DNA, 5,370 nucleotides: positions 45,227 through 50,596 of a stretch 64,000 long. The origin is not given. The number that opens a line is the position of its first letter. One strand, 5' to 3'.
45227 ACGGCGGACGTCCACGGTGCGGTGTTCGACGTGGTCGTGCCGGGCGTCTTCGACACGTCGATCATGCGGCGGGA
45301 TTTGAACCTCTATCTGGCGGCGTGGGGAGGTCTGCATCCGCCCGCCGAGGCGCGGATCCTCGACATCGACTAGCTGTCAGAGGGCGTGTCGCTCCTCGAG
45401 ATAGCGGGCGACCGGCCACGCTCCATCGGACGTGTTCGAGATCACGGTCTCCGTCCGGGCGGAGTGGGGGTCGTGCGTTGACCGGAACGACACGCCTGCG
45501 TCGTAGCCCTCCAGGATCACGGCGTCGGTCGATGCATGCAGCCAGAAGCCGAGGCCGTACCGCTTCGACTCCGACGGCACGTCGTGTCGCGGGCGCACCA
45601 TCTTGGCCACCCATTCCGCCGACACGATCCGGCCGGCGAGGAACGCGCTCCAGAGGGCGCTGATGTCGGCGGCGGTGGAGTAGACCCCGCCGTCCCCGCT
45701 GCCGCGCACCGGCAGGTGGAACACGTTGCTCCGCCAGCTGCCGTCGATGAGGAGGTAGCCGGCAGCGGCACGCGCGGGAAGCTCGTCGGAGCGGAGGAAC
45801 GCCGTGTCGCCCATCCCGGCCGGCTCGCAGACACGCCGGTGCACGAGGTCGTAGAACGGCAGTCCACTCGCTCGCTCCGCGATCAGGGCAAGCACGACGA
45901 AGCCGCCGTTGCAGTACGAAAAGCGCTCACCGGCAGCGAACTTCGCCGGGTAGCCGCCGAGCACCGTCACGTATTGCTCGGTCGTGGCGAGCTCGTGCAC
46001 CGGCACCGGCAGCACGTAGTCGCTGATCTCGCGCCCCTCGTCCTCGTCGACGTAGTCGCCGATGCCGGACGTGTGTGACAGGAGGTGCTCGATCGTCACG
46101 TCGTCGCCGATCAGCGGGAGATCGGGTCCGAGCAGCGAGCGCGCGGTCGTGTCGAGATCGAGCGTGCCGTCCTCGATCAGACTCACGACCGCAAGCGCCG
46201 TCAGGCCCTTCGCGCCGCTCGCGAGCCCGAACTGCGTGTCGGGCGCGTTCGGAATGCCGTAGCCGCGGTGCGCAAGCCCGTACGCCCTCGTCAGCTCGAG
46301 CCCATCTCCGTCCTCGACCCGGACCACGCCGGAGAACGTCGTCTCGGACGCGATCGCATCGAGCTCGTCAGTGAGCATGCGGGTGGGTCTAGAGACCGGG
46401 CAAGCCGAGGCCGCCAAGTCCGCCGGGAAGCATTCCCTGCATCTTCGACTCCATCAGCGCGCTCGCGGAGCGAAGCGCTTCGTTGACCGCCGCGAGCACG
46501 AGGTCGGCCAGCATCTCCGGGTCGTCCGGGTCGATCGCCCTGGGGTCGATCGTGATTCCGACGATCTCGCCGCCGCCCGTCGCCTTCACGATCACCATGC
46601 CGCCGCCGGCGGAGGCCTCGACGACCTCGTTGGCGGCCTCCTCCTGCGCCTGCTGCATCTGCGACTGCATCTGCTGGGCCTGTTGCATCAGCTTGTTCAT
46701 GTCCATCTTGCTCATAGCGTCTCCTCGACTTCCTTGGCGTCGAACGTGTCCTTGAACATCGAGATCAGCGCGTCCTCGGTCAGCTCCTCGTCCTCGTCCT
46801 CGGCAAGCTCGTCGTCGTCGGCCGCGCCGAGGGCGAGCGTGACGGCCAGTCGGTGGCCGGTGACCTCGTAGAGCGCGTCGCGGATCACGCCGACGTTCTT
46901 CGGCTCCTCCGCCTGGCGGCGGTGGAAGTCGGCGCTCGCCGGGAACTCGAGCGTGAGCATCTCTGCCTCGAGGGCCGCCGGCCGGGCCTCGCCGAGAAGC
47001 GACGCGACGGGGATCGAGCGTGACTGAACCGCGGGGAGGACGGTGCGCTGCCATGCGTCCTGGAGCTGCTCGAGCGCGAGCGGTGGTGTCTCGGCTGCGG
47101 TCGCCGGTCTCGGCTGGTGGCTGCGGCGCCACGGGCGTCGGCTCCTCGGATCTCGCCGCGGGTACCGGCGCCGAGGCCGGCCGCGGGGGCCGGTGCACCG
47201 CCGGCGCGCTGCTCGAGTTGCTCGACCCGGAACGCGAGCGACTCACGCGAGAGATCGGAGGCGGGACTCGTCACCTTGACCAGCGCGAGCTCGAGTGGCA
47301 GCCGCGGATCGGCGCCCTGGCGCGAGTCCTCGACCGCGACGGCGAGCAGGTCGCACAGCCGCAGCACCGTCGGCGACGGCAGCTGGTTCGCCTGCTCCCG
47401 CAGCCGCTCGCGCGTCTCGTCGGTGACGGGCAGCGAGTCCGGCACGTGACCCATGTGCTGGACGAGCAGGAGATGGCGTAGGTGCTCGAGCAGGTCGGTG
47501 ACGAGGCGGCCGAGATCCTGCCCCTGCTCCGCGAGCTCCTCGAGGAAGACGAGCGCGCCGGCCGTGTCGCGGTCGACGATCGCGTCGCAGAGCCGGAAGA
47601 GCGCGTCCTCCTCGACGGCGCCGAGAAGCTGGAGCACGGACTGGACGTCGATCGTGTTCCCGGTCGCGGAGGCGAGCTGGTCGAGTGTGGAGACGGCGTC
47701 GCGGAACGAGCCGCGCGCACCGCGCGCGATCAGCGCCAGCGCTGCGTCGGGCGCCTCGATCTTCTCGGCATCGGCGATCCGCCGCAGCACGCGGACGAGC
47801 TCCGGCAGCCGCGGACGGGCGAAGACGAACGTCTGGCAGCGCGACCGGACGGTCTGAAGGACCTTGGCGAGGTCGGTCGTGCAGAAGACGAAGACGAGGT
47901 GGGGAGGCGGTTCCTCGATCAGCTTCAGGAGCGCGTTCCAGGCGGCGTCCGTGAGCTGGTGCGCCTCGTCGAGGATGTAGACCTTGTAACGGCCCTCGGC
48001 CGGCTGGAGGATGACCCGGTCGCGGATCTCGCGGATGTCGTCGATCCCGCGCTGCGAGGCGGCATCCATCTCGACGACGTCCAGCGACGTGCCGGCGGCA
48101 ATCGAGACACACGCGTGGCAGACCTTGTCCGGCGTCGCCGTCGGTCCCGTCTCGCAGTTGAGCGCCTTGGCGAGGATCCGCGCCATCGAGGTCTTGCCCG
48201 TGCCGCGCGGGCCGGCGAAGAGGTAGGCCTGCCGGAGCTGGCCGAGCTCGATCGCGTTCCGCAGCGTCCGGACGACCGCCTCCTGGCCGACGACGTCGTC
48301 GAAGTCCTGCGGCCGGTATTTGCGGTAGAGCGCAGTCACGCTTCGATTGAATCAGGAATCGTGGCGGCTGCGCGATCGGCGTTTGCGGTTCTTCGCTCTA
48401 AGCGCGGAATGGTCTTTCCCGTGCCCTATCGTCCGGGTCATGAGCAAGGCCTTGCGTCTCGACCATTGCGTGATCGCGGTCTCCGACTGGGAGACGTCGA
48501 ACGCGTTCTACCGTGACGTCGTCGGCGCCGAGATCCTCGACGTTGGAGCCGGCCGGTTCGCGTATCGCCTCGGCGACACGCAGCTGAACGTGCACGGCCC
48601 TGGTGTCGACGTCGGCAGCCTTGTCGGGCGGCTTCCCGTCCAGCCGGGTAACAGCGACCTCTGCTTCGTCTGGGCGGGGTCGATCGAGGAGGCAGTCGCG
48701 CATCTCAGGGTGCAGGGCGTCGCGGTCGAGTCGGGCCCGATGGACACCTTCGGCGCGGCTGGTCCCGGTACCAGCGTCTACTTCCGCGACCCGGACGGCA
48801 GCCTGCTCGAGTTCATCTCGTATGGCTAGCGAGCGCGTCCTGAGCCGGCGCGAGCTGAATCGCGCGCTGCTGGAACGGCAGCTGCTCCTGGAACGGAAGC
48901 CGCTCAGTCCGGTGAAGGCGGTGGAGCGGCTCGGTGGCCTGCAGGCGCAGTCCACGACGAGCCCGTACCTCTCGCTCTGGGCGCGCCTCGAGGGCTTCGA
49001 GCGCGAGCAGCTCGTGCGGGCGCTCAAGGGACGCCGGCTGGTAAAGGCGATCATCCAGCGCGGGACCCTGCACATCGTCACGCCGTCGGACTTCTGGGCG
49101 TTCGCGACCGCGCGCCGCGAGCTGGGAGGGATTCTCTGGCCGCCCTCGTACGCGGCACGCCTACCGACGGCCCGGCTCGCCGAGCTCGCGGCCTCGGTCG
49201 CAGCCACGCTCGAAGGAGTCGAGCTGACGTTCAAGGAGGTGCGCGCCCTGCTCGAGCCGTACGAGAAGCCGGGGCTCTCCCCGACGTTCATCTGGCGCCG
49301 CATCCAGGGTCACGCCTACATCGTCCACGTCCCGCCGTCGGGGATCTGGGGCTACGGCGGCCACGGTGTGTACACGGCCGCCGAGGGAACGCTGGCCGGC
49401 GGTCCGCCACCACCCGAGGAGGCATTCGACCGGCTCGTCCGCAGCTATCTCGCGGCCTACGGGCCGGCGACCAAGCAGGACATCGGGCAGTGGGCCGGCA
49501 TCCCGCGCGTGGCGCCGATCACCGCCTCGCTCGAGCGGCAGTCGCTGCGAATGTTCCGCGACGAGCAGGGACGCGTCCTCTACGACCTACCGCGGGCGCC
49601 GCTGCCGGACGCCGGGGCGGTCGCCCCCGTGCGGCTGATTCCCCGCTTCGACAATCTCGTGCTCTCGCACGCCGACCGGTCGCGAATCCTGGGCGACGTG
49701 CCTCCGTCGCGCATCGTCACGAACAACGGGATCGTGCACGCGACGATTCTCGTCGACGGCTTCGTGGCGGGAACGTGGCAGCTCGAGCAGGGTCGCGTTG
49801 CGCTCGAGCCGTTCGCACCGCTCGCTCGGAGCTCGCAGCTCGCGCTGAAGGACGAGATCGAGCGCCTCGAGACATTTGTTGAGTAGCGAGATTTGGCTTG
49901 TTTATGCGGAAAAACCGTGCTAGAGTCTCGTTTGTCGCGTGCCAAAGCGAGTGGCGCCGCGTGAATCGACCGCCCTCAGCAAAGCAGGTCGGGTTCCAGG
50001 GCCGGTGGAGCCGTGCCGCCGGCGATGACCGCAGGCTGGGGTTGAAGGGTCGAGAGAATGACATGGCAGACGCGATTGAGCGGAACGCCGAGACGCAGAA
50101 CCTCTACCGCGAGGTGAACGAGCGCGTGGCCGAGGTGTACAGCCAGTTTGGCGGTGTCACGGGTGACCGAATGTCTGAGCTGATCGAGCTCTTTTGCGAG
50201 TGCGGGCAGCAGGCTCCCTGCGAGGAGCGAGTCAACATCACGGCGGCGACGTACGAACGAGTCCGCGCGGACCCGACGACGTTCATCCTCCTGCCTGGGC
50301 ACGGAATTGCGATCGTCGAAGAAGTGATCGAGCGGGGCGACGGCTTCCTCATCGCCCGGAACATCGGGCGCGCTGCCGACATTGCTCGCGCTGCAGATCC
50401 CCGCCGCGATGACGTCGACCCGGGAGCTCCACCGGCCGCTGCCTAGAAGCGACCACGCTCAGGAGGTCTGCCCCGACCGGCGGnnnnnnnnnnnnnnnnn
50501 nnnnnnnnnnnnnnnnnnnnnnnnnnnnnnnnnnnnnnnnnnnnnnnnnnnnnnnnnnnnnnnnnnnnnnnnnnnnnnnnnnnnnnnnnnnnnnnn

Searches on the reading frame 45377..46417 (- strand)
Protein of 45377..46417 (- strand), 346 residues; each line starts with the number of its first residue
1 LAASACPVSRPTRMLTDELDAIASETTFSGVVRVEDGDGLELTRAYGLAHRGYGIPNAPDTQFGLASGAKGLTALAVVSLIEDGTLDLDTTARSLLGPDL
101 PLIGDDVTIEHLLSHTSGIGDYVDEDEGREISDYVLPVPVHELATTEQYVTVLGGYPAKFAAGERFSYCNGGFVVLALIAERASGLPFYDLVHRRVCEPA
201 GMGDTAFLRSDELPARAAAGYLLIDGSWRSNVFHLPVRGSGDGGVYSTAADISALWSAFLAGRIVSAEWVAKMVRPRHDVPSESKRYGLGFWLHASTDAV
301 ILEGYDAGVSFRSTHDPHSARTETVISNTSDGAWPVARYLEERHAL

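Call 4: search_protein_families(library=pfam, proteins=[window:45377-46417:-], max_evalue=0.01)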
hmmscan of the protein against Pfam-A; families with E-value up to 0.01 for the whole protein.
window:45377-46417:- (346 aa): 1 family
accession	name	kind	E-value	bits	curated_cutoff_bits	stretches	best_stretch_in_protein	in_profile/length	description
PF00144.29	Beta-lactamase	-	3.8e-45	154.9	27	1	30-299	17-279/329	Beta-lactamase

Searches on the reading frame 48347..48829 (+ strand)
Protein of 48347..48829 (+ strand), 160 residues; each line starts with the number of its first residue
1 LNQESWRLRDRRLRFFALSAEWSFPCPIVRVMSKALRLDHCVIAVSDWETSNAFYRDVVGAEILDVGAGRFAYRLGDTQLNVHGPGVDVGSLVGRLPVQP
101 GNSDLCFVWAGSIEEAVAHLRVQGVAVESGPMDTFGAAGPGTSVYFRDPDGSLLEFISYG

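Call 4: search_protein_families(library=pfam, proteins=[window:48347-48829:+], max_evalue=0.01)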
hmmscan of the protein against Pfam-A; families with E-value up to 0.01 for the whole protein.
window:48347-48829:+ (160 aa): 1 family
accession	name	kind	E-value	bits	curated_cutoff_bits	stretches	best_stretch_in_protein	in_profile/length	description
PF00903.31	Glyoxalase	-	1.5e-10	41.9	20.6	1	37-156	1-121/121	Glyoxalase/Bleomycin resistance protein/Dioxygenase superfamily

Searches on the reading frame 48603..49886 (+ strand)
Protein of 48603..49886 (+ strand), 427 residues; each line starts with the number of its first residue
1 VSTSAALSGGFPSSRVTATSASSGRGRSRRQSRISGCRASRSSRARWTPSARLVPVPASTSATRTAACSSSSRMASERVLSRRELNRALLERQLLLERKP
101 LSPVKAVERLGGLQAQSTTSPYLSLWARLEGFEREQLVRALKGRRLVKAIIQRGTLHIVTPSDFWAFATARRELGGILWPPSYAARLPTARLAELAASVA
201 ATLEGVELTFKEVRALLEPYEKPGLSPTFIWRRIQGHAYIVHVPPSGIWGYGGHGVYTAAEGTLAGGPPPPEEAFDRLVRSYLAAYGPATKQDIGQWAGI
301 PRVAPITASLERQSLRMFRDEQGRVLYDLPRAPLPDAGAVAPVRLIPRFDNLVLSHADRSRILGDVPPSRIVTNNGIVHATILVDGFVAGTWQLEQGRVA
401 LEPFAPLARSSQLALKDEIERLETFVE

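Call 4: search_protein_families(library=pfam, proteins=[window:48603-49886:+], max_evalue=0.01)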
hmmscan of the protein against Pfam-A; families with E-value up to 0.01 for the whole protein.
window:48603-49886:+ (427 aa): 1 family
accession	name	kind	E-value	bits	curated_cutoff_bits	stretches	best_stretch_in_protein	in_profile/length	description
PF06224.18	AlkZ-like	-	4.2e-68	230.8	25.9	1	107-425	1-329/329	DNA glycosylase AlkZ-like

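Call 5: search_protein_families(library=padloc, proteins=[window:48603-49886:+], max_evalue=0.01)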
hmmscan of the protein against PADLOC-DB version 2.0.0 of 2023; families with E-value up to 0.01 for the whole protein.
window:48603-49886:+ (427 aa): 0 families

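Call 6: search_protein_families(library=ncbifam, proteins=[window:48603-49886:+], max_evalue=0.01)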
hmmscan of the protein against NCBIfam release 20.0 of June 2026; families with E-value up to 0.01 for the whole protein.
window:48603-49886:+ (427 aa): 0 families

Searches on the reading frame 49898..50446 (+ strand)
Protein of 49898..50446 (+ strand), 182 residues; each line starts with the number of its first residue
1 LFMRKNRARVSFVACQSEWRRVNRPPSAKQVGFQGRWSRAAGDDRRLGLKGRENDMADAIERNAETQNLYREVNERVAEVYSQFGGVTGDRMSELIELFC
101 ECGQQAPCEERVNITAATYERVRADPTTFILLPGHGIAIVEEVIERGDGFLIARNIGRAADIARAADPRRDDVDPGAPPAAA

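Call 4: search_protein_families(library=pfam, proteins=[window:49898-50446:+], max_evalue=0.01)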
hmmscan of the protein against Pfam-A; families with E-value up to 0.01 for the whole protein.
window:49898-50446:+ (182 aa): 0 families

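Call 5: search_protein_families(library=padloc, proteins=[window:49898-50446:+], max_evalue=0.01)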
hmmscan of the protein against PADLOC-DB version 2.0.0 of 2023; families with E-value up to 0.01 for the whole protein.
window:49898-50446:+ (182 aa): 0 families

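Call 6: search_protein_families(library=ncbifam, proteins=[window:49898-50446:+], max_evalue=0.01)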
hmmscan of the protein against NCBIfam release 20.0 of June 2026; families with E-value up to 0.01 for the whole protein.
window:49898-50446:+ (182 aa): 0 families
